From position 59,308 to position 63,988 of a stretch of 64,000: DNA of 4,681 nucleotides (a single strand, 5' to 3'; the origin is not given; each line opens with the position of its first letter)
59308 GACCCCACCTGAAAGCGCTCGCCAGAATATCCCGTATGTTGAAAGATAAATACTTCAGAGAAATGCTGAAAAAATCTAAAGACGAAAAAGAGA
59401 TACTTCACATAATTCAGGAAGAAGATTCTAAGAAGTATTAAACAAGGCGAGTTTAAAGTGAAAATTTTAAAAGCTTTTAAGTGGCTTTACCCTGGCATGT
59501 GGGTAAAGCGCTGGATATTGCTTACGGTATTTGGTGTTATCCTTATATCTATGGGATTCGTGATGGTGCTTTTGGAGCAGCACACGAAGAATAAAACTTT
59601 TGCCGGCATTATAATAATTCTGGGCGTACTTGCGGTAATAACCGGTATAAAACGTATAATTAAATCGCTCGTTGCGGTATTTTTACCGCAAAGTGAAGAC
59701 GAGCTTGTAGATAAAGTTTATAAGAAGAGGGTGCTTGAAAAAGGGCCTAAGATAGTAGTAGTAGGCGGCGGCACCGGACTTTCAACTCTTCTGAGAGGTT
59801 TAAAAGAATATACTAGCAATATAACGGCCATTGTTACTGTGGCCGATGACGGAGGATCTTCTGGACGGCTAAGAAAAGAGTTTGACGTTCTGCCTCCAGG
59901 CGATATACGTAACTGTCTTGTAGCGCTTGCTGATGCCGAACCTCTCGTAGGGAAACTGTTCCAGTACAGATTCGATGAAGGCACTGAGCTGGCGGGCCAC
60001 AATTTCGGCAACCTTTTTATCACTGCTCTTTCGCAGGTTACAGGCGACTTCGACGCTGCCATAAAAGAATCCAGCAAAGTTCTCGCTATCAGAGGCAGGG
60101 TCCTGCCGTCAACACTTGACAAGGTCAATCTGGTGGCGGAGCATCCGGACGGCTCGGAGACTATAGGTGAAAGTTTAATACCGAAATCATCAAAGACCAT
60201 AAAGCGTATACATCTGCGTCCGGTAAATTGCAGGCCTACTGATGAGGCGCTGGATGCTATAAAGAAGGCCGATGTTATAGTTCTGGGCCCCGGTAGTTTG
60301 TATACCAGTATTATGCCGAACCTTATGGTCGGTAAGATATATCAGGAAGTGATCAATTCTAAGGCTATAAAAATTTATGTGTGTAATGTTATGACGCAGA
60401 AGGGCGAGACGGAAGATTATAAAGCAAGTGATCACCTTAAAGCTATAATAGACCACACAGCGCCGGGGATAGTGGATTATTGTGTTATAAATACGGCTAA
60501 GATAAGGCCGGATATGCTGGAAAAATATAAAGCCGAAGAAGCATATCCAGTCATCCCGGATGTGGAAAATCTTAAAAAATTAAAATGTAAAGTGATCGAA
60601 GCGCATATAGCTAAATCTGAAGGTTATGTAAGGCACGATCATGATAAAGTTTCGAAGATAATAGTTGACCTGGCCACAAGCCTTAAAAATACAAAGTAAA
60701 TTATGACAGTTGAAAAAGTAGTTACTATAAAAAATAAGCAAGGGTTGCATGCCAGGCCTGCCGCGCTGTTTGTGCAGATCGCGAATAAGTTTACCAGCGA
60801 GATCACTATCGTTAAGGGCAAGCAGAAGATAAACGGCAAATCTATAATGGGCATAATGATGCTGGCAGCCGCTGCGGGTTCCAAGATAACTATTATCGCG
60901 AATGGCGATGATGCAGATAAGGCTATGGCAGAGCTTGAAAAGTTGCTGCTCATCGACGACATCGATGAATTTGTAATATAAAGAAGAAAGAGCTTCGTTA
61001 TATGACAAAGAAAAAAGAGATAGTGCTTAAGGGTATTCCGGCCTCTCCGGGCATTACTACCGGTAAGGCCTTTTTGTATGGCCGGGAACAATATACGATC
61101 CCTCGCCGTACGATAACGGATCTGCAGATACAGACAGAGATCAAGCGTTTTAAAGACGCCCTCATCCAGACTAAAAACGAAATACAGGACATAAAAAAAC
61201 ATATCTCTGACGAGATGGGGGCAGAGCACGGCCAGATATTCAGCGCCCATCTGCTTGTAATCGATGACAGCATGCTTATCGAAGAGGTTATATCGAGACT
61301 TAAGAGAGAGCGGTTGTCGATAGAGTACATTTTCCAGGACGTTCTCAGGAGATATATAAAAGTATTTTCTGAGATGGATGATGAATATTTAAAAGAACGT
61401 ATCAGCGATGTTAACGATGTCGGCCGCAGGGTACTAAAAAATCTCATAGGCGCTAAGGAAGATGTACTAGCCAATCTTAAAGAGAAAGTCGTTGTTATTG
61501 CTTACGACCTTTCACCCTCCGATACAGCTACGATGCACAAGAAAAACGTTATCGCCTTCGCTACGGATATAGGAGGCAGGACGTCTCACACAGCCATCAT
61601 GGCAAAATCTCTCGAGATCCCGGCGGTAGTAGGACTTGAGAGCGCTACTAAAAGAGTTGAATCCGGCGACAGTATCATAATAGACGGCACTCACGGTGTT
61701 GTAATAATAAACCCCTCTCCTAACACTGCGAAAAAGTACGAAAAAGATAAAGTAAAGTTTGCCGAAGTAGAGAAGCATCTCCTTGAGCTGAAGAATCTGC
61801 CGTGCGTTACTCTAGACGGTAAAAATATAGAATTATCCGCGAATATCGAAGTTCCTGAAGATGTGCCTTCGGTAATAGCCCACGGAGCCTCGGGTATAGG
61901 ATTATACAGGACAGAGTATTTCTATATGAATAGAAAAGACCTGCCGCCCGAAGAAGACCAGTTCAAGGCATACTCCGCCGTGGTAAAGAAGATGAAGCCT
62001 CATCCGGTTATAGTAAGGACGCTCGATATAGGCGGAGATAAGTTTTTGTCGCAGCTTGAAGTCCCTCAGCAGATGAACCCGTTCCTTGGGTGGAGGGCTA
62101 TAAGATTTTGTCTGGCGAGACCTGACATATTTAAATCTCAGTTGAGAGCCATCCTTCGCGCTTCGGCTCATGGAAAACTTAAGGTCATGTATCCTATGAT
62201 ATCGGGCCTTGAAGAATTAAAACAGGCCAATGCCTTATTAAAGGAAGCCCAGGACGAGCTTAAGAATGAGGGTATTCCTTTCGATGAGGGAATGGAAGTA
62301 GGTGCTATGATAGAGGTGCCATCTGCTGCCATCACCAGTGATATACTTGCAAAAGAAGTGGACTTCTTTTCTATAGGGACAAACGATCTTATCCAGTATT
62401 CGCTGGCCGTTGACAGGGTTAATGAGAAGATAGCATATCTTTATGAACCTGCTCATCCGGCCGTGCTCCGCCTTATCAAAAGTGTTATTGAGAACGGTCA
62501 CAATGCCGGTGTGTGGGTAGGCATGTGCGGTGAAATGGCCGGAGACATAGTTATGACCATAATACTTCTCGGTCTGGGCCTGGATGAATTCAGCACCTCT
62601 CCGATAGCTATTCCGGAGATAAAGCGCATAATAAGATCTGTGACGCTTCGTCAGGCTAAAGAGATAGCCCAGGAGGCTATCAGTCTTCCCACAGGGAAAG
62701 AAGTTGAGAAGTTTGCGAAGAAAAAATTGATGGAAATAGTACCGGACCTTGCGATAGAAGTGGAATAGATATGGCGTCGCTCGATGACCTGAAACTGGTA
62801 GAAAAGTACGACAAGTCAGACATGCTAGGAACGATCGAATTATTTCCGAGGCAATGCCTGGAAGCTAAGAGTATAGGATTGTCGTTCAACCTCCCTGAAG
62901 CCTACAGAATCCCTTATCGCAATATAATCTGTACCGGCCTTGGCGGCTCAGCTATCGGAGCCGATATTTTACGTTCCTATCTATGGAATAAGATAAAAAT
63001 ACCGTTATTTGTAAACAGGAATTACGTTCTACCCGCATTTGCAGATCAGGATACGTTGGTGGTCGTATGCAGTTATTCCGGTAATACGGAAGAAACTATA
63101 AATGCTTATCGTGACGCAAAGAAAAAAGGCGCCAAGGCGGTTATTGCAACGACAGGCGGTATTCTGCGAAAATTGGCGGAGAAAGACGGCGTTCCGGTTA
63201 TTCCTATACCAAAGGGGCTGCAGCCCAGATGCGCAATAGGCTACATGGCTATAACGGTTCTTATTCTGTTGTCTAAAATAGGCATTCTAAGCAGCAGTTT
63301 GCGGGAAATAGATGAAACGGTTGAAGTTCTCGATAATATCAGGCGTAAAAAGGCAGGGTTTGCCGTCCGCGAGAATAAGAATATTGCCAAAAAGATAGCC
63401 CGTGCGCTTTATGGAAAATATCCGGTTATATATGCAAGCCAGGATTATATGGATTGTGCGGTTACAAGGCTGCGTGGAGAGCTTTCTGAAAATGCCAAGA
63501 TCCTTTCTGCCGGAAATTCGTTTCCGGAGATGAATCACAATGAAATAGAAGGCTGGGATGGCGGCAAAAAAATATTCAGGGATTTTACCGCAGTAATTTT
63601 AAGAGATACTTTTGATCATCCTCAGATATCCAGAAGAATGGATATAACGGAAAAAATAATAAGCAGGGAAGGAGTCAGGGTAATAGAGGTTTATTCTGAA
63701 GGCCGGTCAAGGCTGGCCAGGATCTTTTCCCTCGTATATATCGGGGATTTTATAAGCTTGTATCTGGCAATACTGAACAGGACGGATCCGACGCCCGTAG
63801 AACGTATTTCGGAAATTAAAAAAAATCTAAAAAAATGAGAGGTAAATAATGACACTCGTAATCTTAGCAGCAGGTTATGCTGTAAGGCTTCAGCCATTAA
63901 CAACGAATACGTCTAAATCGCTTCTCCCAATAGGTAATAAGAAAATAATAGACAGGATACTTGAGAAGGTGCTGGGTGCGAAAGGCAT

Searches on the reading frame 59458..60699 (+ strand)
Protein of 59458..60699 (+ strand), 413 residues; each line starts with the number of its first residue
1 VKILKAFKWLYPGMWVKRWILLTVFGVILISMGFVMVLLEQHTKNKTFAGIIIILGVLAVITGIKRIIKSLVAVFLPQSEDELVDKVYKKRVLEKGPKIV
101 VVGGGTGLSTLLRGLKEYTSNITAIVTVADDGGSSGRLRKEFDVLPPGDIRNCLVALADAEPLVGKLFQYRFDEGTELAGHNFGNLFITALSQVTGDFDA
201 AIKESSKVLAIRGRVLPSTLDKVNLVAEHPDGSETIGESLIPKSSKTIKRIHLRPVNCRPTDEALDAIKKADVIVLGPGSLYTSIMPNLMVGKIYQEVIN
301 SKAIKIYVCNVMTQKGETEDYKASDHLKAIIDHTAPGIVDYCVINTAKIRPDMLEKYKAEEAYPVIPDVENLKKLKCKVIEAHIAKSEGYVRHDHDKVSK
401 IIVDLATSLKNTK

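Call 40: search_protein_families(library=pfam, proteins=[window:59458-60699:+], max_evalue=0.00001)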
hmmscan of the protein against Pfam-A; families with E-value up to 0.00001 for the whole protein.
window:59458-60699:+ (413 aa): 1 family
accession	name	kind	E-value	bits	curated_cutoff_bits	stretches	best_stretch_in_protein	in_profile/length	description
PF01933.23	CofD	-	2.4e-117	391.7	30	1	99-384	1-289/290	2-phospho-L-lactate transferase CofD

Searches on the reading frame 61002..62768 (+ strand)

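Call 40: search_protein_families(library=pfam, proteins=[window:61002-62768:+], max_evalue=0.00001)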
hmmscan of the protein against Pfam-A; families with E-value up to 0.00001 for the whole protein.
window:61002-62768:+ (588 aa): 3 families
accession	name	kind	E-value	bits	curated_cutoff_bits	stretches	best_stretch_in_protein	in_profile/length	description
PF02896.24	PEP-utilizers_C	-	7.1e-119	396.8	22.8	1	262-547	6-291/293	PEP-utilising enzyme, PEP-binding domain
PF05524.18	PEP-utilisers_N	-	1.5e-30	106.3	24.4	1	10-133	1-121/121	PEP-utilising enzyme, N-terminal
PF00391.29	PEP-utilizers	-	9.5e-24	83.2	23.1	1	160-232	2-72/72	PEP-utilising enzyme, mobile domain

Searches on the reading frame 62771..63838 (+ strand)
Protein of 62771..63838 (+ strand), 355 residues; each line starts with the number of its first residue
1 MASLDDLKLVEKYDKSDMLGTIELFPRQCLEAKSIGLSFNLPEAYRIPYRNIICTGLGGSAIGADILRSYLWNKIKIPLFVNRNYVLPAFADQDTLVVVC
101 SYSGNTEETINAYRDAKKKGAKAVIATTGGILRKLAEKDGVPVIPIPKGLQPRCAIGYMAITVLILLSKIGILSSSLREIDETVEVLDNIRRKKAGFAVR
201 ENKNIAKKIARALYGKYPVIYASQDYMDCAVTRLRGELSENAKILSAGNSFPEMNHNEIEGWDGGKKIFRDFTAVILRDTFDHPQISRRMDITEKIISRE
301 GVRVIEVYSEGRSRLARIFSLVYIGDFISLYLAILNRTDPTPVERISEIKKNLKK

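Call 40: search_protein_families(library=pfam, proteins=[window:62771-63838:+], max_evalue=0.00001)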
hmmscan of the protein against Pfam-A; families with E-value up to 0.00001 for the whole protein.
window:62771-63838:+ (355 aa): 1 family
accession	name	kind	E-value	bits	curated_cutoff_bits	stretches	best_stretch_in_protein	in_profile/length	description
PF10432.14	bact-PGI_C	-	4.8e-51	173.1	24.5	1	203-353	2-151/151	Bacterial phospho-glucose isomerase C-terminal SIS domain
